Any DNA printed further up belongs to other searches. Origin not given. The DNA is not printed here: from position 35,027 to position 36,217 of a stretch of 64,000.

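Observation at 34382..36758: Uncharacterised three-gene operon centred on a PIN nuclease in the transposon cargo: candidate novel defence/conflict system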

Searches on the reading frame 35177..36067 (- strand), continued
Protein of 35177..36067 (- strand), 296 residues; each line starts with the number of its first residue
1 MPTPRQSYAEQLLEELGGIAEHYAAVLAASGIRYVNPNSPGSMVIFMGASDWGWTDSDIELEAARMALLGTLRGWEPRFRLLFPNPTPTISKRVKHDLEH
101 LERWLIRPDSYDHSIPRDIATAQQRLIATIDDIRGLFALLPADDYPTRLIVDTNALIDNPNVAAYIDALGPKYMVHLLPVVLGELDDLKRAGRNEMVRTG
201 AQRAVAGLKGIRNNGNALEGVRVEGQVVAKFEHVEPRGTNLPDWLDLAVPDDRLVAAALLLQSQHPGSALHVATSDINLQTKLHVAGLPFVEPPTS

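Call 22: find_encoding_contigs(protein=P0002, flank=4000, max_places=2)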
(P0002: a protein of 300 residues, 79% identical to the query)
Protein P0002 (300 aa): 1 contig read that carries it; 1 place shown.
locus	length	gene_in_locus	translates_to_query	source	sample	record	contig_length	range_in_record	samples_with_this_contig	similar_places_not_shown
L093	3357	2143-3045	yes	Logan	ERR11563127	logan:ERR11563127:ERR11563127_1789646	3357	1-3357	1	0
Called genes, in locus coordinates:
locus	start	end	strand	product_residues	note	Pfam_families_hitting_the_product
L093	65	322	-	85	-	PF02661:Fic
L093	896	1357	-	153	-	-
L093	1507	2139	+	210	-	-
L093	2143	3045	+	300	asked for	PF13638:PIN_4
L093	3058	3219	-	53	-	-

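Call 29: search_protein_families(library=phrogs, proteins=[window:35177-36067:-], max_evalue=1)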
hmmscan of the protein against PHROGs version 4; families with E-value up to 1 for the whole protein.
window:35177-36067:- (296 aa): 2 families
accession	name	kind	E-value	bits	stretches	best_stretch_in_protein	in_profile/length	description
phrog_2765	-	other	2.6e-07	30.8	1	148-289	4-127/443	PhoH-like phosphate starvation-inducible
phrog_9122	-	unknown function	0.42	11.6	1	214-235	43-64/64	-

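Call 32: search_solved_structures(query=A1, max_evalue=1, show_alignments=2)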
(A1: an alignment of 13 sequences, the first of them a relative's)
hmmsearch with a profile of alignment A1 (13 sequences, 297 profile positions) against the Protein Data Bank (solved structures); distinct sequences matched with E-value up to 1: 1.
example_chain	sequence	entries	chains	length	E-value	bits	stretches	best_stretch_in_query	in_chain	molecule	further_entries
9exk_A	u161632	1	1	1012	0.57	12.5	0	116-210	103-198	De novo designed protein K12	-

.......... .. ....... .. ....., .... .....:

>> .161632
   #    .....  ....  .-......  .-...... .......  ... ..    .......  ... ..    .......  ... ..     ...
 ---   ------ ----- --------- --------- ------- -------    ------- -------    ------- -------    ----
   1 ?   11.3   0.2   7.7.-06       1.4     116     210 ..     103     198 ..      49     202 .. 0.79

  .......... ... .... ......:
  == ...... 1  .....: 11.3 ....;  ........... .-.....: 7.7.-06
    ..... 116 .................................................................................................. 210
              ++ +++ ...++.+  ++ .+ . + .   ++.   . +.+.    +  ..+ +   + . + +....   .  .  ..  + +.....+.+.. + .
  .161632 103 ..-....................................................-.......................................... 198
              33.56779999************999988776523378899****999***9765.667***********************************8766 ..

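Call 41: predict_structure(alignment_id=A4)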
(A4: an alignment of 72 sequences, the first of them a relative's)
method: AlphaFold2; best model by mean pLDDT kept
length: 296 residues; sequences in the alignment: 72
mean_pLDDT: 88.2   pTM: 0.80
mean pLDDT of the five models: 88.2, 88.0, 87.8, 87.3, 86.4
residues with pLDDT >= 90: 182; 70-90: 90; 50-70: 21; < 50: 3
segments of 3 or more residues with pLDDT < 50: 1-3
pLDDT, mean of each block of 10 residues (from residue 1): 71 96 97 76 59 91 97 92 89 95 89 88 97 95 90 92 91 93 91 87 90 83 92 74 85 91 90 93 90 79
secondary structure, 60 per line:
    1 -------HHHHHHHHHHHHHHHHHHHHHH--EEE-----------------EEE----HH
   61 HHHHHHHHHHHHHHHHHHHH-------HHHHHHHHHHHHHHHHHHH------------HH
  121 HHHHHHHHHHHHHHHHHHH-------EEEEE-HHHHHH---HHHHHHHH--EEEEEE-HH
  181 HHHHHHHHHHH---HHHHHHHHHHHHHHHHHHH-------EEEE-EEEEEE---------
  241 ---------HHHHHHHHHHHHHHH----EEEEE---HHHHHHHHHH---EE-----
elements in order: H8-29 E32-34 E52-54 H59-80 H88-106 H119-139 E147-151 H153-158 H162-169 E172-177 H179-191 H195-213 E221-224 E226-231 H250-264 E269-273 H277-286

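Call 45: fold_search(model_id=the predicted structure, library=pdb)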
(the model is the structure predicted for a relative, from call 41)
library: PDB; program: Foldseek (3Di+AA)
matches with E <= 10: 641; with E <= 0.001: 10
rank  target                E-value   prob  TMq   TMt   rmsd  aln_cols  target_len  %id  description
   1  8rdd                  1.1e-04  1.00  0.35  0.60   5.1       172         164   10  Crystal structure of Saccharomyces cerevisiae Nmd4 protein involved in nonsense mediated mRNA decay (released 2024-08-14)
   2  8rd3_B                1.7e-04  1.00  0.35  0.46   6.5       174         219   11  Crystal structure of Saccharomyces cerevisiae Nmd4 protein bound to Upf1 helicase domain (released 2024-08-14)
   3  1o4w                  2.1e-04  1.00  0.30  0.64   4.4       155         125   17  CRYSTAL STRUCTURE OF a PIN (PILT N-TERMINUS) DOMAIN CONTAINING PROTEIN (AF0591) FROM ARCHAEOGLOBUS FULGIDUS AT 1.90 A RE (released 2003-07-29)
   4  7qhy_A                2.3e-04  1.00  0.35  0.53   5.9       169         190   12  Structure of a Kluyveromyces lactis protein involved in RNA decay (released 2022-03-23)
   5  2dok_A                2.4e-04  1.00  0.33  0.55   7.4       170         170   20  Crystal structure of the PIN domain of human EST1A (released 2007-05-01)
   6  2hww_A                3.1e-04  1.00  0.33  0.56   8.4       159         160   19  Structure of PIN domain of human SMG6 (released 2006-11-14)
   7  2dok_B                3.7e-04  1.00  0.33  0.55   8.4       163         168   19  Crystal structure of the PIN domain of human EST1A (released 2007-05-01)
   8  2hww_B                5.4e-04  1.00  0.34  0.61   6.7       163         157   20  Structure of PIN domain of human SMG6 (released 2006-11-14)
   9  2hwx                  5.7e-04  1.00  0.34  0.57   8.2       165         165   18  Structure of human SMG6 E1282C PIN domain mutant. (released 2006-11-14)
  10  3ix7_A                8.0e-04  1.00  0.32  0.65   3.8       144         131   17  Crystal structure of a domain of functionally unknown protein from Thermus thermophilus HB8 (released 2009-09-22)
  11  2hww_C                1.2e-03  1.00  0.31  0.60   7.9       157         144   20  Structure of PIN domain of human SMG6 (released 2006-11-14)
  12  3ix7_B                1.6e-03  1.00  0.32  0.67   3.7       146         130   18  Crystal structure of a domain of functionally unknown protein from Thermus thermophilus HB8 (released 2009-09-22)
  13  7qhy_B                1.7e-03  1.00  0.35  0.58   5.7       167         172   12  Structure of a Kluyveromyces lactis protein involved in RNA decay (released 2022-03-23)
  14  6yxx_BA               4.9e-03  0.95  0.29  0.13  15.6       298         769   13  State A of the Trypanosoma brucei mitoribosomal large subunit assembly intermediate (released 2020-10-14)
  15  7aoi_BA               5.4e-03  0.92  0.28  0.13  15.6       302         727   12  Trypanosoma brucei mitochondrial ribosome large subunit assembly intermediate (released 2020-12-02)
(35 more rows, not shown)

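Call 49: search_protein_families(library=pfam, alignment_id=A5, max_evalue=0.00001)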
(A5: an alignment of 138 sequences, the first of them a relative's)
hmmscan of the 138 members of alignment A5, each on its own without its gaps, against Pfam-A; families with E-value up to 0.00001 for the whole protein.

A. member 1, L001:4270-5838:- (522 aa): 2 families
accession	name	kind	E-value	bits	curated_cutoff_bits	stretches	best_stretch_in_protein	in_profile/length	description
PF18862.6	ApeA_NTD1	-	2.2e-08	34.4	25.5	1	55-205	4-137/271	ApeA N-terminal domain 1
PF18739.6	HEPN_Apea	-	1.3e-07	32.6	24.4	1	328-480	5-135/136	Apea-like HEPN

B. families by the number of members that match (of 138 scanned): 67 families (the first 25 are shown)
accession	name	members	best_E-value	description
PF13614.12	AAA_31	3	6.2e-29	AAA domain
PF01656.29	CbiA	3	1.2e-18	CobQ/CobB/MinD/ParA nucleotide binding domain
PF04326.19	SLFN_AlbA_2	3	5.2e-14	Schlafen, AlbA_2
PF13455.12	MUG113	2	8.5e-19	Meiotically up-regulated gene 113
PF19760.4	DUF6247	2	1.5e-11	Family of unknown function (DUF6247)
PF09140.17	MipZ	2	1.8e-10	ATPase MipZ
PF02374.21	ArsA_ATPase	2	1e-08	Anion-transporting ATPase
PF00589.27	Phage_integrase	2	4.5e-08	Phage integrase family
PF00142.24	Fer4_NifH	2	6.5e-08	4Fe-4S iron sulfur cluster binding proteins, NifH/frxC family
PF06564.18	CBP_BcsQ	2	8.8e-08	Cellulose biosynthesis protein BcsQ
PF10609.15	ParA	2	1.2e-07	NUBPL iron-transfer P-loop NTPase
PF19809.4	DUF6292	2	9.4e-07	Family of unknown function (DUF6292)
PF00232.24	Glyco_hydro_1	1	1.2e-150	Glycosyl hydrolase family 1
PF12873.12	DUF3825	1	1.6e-68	Domain of unknown function (DUF3825)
PF19844.4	DUF6319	1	9.6e-60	Family of unknown function (DUF6319)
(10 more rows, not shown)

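Call 50: search_protein_families(library=padloc, alignment_id=A5, max_evalue=0.00001)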
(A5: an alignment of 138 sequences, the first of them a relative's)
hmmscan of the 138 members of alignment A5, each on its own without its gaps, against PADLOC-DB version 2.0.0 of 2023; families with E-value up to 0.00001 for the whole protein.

A. member 1, L001:4270-5838:- (522 aa): 0 families

B. families by the number of members that match (of 138 scanned): 35 families (the first 25 are shown)
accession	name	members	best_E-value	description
PDLC04559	PDC-M28B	2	4e-08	-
PDLC04103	HerA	1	1.1e-136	-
PDLC03976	PD-Lambda-1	1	5.6e-108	-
PDLC03977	PD-Lambda-1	1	1.7e-102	-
PDLC04105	HerA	1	8.9e-57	-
PDLC04098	HerA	1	3.1e-45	-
PDLC04100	HerA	1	1.9e-43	-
PDLC02185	HerA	1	2e-43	-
PDLC04102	HerA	1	4.7e-41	-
PDLC04106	HerA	1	7.6e-39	-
PDLC04097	HerA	1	1.2e-38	-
PDLC03726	oMTase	1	1.1e-32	orphan methyltransferase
PDLC02188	HerA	1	1.6e-26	-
PDLC05041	PDC-S57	1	2.9e-22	-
PDLC04104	HerA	1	1.1e-19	-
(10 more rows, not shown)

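Call 86: find_related_loci(query=A4, collection=viral_contigs, flank=5000)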
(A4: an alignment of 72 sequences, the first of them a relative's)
Query A4 (296 aa) in viral_contigs; peptide patterns used: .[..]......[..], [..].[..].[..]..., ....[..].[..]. (x = any residue, [..] = any of these).
88 stretches matched a pattern; 3 encode a relative of the query (tblastn E <= 1e-3); 3 distinct loci.
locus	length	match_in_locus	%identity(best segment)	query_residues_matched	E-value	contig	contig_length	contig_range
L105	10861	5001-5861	62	2-287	3e-115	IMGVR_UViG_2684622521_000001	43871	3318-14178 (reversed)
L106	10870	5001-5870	54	5-294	1e-97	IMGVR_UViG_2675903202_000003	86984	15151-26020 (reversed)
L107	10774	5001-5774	56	35-293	2e-90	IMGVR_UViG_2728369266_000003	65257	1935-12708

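Call 87: search_dna_similar(query=window:35177-36067:-, collection=plasmids, mode=protein, max_rows=15)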
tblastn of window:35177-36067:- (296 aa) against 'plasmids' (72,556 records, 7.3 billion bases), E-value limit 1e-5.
Records with a match: 12; places in all: 17; records where one place covers at least 80% of the query: 9.
Best place of each record, by identity: 60-80% 1; <60% 11.
By first word of the organism name: Streptomyces 11; Actinacidiphila 1.
By predicted mobility (MOB-suite, as given by PLSDB): non-mobilizable 8; mobilizable 4.
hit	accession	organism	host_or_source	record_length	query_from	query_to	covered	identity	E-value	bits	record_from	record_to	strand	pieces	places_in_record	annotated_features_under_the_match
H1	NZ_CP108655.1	Streptomyces sp. NBC_01102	-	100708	7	293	97%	58.7%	5e-104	339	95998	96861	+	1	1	PIN domain-containing protein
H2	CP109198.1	Streptomyces cellulosae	-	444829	7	292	97%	58.3%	3e-101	331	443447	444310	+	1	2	hypothetical protein | PIN domain-containing protein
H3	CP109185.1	Streptomyces cellulosae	-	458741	7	292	97%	58.3%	3e-101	331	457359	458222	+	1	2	hypothetical protein | PIN domain-containing protein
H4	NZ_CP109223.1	Streptomyces cellulosae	-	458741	7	292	97%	58.3%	3e-101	331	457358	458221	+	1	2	hypothetical protein | PIN domain-containing protein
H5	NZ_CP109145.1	Actinacidiphila glaucinigra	-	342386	2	293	99%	54.8%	2e-86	289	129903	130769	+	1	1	PIN domain-containing protein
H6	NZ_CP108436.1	Streptomyces sp. NBC_01281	-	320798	7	294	97%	54.9%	7e-91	301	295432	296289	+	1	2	PIN domain-containing protein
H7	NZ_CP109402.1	Streptomyces anulatus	-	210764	4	296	99%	50.0%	1e-82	278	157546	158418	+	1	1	PIN domain-containing protein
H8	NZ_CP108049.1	Streptomyces sp. NBC_00289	-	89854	4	292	98%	50.5%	2e-83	280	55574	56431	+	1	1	PIN domain-containing protein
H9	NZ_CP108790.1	Streptomyces sp. NBC_00887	-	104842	7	295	98%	48.8%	1e-78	266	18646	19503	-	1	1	PIN domain-containing protein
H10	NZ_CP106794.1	Streptomyces cynarae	microorganism,rhizosphere soil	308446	94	283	64%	57.6%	5e-60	213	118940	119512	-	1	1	PIN domain-containing protein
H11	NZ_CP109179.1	Streptomyces sp. NBC_01717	-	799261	7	165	54%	45.3%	5e-34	138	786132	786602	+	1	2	hypothetical protein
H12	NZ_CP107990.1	Streptomyces canus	-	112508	193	293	34%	62.4%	2e-29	125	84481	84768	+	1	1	hypothetical protein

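Call 88: search_dna_similar(query=window:35177-36067:-, collection=phages, mode=protein, max_rows=10)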
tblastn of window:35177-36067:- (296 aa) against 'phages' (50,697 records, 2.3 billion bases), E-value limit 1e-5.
No match.

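Call 89: get_annotated_region(hit=H5, flank=5000)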
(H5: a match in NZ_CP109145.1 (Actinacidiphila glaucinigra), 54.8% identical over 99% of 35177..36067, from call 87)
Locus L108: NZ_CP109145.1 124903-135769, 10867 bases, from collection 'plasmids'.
description: Actinacidiphila glaucinigra strain NBC 01746 plasmid unnamed1, complete sequence
organism: Actinacidiphila glaucinigra (NCBI taxid 235986)
taxonomy: Bacteria; Actinomycetota; Actinomycetes; Kitasatosporales; Streptomycetaceae; Actinacidiphila; Actinacidiphila glaucinigra
host: -; source: -; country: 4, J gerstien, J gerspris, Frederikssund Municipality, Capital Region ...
typing (MOB-suite, as given by PLSDB): non-mobilizable
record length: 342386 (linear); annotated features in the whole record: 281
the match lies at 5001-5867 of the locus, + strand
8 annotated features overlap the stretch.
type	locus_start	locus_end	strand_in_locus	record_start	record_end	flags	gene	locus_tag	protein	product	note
CDS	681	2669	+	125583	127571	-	-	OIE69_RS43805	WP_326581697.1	zinc-ribbon domain-containing protein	-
CDS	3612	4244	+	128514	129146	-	-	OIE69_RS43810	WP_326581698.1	AsnC family protein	-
CDS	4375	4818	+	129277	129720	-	-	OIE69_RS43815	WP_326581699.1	hypothetical protein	-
CDS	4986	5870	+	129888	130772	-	-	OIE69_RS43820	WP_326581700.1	PIN domain-containing protein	-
CDS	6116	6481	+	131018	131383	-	-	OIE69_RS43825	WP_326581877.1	DUF4158 domain-containing protein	-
CDS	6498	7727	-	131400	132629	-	-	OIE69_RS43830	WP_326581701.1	hypothetical protein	-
CDS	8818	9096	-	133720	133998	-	-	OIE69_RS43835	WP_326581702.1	hypothetical protein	-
CDS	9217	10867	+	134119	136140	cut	ligA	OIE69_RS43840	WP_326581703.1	NAD-dependent DNA ligase LigA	GO:0006281 - DNA repair [Evidence IEA]; GO:0006260 - DNA replication [Evidence IEA]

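Call 90: get_annotated_region(hit=H7, flank=5000)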
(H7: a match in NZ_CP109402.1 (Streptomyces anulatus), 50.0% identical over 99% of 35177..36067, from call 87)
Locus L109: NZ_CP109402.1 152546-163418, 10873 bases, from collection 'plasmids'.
description: Streptomyces anulatus strain NBC_01523 plasmid unnamed2, complete sequence
organism: Streptomyces anulatus (NCBI taxid 1892)
taxonomy: Bacteria; Actinomycetota; Actinomycetes; Kitasatosporales; Streptomycetaceae; Streptomyces; Streptomyces anulatus
host: -; source: -; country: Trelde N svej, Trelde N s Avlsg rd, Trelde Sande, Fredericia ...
typing (MOB-suite, as given by PLSDB): mobilizable; replicon rep_cluster_1879,rep_cluster_1910; relaxase MOBF
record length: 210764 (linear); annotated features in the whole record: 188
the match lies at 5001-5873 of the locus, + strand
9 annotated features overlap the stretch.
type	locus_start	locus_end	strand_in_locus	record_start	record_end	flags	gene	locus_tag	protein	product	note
CDS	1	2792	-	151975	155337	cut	-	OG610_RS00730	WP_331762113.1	tetratricopeptide repeat protein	-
CDS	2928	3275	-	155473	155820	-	-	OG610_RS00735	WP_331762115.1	trypco2 family protein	-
CDS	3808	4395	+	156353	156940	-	-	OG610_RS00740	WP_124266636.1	hypothetical protein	-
CDS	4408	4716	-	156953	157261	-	-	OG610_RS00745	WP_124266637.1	hypothetical protein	-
CDS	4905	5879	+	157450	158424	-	-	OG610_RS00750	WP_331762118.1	PIN domain-containing protein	-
CDS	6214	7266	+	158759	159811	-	-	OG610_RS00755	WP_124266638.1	hypothetical protein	-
CDS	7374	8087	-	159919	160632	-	-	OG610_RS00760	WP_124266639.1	hypothetical protein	-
CDS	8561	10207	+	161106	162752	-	-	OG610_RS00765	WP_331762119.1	hypothetical protein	-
CDS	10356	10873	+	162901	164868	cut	mobF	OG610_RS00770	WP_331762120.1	MobF family relaxase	-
